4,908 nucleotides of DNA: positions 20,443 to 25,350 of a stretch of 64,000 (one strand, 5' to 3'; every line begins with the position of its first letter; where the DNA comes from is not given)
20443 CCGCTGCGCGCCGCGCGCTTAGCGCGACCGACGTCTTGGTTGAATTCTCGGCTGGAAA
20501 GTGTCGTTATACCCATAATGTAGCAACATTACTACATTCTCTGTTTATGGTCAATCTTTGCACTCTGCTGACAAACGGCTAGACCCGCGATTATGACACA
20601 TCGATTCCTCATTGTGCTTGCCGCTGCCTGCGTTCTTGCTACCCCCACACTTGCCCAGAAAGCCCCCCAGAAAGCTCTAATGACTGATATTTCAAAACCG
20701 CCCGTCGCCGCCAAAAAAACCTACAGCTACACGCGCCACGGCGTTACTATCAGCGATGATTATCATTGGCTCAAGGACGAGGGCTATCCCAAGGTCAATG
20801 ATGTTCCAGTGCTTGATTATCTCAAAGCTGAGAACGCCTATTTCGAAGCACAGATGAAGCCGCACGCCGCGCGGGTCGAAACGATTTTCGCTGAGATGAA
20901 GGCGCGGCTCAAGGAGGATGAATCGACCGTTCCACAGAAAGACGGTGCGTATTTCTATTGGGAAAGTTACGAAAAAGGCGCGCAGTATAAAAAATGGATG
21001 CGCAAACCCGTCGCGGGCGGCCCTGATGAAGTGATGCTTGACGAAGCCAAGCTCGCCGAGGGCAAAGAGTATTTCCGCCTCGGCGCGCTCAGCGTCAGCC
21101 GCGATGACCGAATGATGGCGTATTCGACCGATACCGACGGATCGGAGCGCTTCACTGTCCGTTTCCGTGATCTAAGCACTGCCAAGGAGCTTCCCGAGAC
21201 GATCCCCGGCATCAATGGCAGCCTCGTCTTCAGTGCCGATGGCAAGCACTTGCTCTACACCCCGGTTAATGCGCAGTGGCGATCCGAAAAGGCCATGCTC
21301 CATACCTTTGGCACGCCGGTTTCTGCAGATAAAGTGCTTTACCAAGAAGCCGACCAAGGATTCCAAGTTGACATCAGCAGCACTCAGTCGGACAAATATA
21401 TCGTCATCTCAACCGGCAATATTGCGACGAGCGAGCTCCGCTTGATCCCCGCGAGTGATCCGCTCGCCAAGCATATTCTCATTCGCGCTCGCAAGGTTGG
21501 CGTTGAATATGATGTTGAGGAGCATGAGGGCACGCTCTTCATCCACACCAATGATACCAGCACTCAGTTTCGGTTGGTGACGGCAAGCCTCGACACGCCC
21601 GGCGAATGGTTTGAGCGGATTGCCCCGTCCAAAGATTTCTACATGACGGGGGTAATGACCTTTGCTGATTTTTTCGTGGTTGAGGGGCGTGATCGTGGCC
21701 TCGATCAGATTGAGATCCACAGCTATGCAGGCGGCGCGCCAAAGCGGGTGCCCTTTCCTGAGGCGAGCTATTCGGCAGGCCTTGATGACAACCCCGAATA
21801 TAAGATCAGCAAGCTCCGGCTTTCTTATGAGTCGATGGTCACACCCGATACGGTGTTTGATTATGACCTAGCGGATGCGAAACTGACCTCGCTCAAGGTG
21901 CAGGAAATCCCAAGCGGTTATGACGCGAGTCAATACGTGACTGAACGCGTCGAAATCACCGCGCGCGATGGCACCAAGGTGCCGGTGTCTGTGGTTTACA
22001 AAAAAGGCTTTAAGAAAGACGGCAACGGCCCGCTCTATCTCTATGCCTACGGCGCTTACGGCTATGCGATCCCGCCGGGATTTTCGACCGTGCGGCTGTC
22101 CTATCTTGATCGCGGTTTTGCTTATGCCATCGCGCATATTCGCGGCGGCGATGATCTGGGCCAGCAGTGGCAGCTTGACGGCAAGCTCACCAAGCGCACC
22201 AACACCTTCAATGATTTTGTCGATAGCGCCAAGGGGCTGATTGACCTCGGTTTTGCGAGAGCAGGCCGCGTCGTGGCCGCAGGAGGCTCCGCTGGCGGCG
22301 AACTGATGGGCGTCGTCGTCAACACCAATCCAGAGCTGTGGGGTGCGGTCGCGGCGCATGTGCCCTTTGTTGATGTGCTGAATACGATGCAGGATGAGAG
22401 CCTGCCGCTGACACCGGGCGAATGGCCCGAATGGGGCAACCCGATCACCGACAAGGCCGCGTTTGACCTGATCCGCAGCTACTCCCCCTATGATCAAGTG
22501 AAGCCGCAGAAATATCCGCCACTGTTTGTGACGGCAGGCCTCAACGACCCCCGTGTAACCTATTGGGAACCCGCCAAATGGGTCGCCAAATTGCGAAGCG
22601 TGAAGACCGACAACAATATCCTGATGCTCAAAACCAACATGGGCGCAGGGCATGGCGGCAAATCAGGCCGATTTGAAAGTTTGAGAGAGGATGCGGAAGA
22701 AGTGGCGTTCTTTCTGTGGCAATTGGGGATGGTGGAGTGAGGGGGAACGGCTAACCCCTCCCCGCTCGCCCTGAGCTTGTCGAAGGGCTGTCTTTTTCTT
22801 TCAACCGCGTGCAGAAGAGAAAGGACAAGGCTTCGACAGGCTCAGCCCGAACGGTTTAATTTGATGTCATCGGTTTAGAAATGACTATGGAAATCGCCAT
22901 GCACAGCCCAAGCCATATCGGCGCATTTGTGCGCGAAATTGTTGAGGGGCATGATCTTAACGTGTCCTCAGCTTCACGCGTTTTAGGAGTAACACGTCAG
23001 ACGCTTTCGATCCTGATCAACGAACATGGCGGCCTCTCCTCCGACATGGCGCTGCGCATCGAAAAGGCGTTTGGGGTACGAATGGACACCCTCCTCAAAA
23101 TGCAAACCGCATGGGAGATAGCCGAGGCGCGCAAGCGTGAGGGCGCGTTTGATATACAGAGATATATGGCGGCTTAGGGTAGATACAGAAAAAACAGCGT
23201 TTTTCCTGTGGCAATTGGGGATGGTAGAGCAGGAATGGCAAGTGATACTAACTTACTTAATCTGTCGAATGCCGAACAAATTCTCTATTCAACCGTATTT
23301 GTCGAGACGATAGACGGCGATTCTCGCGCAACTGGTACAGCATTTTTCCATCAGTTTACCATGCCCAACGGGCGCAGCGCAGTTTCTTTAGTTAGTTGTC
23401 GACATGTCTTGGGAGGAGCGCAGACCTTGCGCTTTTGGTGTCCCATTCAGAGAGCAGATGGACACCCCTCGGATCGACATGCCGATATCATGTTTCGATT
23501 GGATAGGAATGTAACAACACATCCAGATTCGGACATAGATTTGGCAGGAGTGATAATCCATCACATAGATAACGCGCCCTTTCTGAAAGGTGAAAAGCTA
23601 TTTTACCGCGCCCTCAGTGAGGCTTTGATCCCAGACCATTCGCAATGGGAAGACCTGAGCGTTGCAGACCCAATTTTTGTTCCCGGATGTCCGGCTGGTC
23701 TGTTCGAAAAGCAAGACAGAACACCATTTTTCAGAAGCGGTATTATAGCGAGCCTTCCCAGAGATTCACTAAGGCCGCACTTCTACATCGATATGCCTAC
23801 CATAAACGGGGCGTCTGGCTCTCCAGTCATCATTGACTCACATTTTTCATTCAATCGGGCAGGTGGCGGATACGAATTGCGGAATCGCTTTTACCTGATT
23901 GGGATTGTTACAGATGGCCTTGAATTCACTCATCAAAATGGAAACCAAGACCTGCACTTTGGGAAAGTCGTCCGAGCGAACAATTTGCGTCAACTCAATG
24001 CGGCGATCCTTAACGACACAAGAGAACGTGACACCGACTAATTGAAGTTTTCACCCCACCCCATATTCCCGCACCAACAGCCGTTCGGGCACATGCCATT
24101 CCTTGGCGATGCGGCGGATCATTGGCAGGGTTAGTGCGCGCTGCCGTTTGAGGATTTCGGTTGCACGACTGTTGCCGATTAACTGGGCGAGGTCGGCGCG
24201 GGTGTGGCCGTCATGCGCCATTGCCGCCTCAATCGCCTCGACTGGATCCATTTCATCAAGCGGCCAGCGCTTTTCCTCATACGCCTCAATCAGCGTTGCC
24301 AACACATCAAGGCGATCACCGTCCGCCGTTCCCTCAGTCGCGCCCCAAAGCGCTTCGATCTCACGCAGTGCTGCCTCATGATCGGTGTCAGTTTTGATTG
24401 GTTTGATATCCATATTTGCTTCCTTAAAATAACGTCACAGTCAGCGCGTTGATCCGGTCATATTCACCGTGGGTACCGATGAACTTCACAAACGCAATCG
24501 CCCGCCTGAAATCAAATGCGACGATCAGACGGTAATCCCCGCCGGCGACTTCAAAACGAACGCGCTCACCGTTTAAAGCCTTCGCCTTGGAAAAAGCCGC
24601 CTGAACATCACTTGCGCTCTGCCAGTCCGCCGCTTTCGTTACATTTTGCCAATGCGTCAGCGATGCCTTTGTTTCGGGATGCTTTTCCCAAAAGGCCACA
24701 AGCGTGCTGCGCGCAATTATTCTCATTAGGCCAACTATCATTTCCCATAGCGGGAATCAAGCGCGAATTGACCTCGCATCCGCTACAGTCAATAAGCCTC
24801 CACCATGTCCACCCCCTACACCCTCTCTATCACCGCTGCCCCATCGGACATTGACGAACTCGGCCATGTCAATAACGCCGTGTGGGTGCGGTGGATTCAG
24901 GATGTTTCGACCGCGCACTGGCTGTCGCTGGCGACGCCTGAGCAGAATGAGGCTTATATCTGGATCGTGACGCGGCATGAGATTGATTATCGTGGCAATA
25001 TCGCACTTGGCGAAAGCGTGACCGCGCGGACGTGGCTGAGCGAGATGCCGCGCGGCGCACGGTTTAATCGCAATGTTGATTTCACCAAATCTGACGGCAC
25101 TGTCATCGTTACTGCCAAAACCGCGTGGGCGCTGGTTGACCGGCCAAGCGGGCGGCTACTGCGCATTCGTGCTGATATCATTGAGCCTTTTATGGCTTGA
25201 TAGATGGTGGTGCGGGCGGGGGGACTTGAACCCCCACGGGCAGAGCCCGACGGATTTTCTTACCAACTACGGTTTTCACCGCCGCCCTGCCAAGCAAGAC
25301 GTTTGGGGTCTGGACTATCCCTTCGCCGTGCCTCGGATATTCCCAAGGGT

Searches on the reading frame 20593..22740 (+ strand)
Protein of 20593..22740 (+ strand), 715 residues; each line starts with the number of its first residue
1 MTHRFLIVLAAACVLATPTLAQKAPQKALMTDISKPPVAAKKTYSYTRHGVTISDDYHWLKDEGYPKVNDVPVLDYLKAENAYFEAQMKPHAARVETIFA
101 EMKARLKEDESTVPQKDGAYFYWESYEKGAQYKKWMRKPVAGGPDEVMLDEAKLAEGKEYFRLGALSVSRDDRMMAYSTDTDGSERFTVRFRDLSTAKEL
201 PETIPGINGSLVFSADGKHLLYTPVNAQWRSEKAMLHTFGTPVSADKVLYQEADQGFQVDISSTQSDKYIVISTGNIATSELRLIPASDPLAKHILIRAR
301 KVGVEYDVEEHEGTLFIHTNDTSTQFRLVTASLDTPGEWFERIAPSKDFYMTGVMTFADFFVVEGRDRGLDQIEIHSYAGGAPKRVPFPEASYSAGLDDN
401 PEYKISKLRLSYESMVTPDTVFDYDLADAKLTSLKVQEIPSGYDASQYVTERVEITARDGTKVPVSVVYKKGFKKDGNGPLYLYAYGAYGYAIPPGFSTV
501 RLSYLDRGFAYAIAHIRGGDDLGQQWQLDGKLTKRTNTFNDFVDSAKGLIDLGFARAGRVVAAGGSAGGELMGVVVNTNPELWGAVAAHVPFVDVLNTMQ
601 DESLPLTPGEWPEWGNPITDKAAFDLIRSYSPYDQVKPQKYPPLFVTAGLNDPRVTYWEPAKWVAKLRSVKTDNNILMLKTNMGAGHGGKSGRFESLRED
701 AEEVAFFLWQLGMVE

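Call 9: search_protein_families(library=pfam, proteins=[window:20593-22740:+])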
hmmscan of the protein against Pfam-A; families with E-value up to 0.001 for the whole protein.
window:20593-22740:+ (715 aa): 2 families
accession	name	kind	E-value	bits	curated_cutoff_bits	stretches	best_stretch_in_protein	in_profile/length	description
PF02897.21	Peptidase_S9_N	-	1.5e-85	287.9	24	1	36-436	1-413/414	Prolyl oligopeptidase, N-terminal beta-propeller domain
PF00326.27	Peptidase_S9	-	2.6e-60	204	22.6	1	497-712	3-211/213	Prolyl oligopeptidase family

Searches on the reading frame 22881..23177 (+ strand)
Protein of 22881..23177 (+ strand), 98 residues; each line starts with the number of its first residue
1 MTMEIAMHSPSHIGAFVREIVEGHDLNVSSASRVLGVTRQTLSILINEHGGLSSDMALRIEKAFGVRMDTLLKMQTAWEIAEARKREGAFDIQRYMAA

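Call 9: search_protein_families(library=pfam, proteins=[window:22881-23177:+])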
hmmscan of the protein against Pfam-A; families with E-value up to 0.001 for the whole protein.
window:22881-23177:+ (98 aa): 1 family
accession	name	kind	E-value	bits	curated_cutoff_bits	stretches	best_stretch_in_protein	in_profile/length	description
PF01381.28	HTH_3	-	5.8e-06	26.7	23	1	18-70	2-54/55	Helix-turn-helix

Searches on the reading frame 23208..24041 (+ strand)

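Call 9: search_protein_families(library=pfam, proteins=[window:23208-24041:+])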
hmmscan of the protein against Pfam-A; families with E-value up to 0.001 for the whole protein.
window:23208-24041:+ (277 aa): 1 family
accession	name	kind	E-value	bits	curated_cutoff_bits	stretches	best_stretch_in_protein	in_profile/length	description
PF13365.12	Trypsin_2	-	9.1e-06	26.9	27.6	1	60-208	11-135/144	Trypsin-like peptidase domain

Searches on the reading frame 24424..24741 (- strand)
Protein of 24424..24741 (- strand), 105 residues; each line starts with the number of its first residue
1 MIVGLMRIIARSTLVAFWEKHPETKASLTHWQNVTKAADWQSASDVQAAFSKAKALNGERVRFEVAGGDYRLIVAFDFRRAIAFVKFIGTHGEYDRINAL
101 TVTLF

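Call 9: search_protein_families(library=pfam, proteins=[window:24424-24741:-])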
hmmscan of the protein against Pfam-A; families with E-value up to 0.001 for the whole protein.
window:24424-24741:- (105 aa): 1 family
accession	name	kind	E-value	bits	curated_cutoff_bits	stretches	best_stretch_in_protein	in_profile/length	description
PF09907.15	HigB_toxin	-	1.8e-24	86.2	27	1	25-97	2-74/74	HigB_toxin, RelE-like toxic component of a toxin-antitoxin system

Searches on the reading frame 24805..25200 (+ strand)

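Call 9: search_protein_families(library=pfam, proteins=[window:24805-25200:+])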
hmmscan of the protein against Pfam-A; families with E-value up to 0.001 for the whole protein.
window:24805-25200:+ (131 aa): 4 families
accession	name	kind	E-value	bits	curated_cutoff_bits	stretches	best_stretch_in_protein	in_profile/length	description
PF13279.12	4HBT_2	-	1.9e-12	48.1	25.5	1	13-127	3-120/122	Thioesterase-like superfamily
PF01643.23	Acyl-ACP_TE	-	1.7e-11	44.4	23.7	1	15-129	14-131/131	Acyl-ACP thioesterase N-terminal domain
PF20791.3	Acyl-ACP_TE_C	-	2.9e-08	34.3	21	1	14-109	17-100/101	Acyl-ACP thioesterase C-terminal domain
PF03061.28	4HBT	-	0.00013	22.7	20.6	1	20-80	2-58/79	Thioesterase superfamily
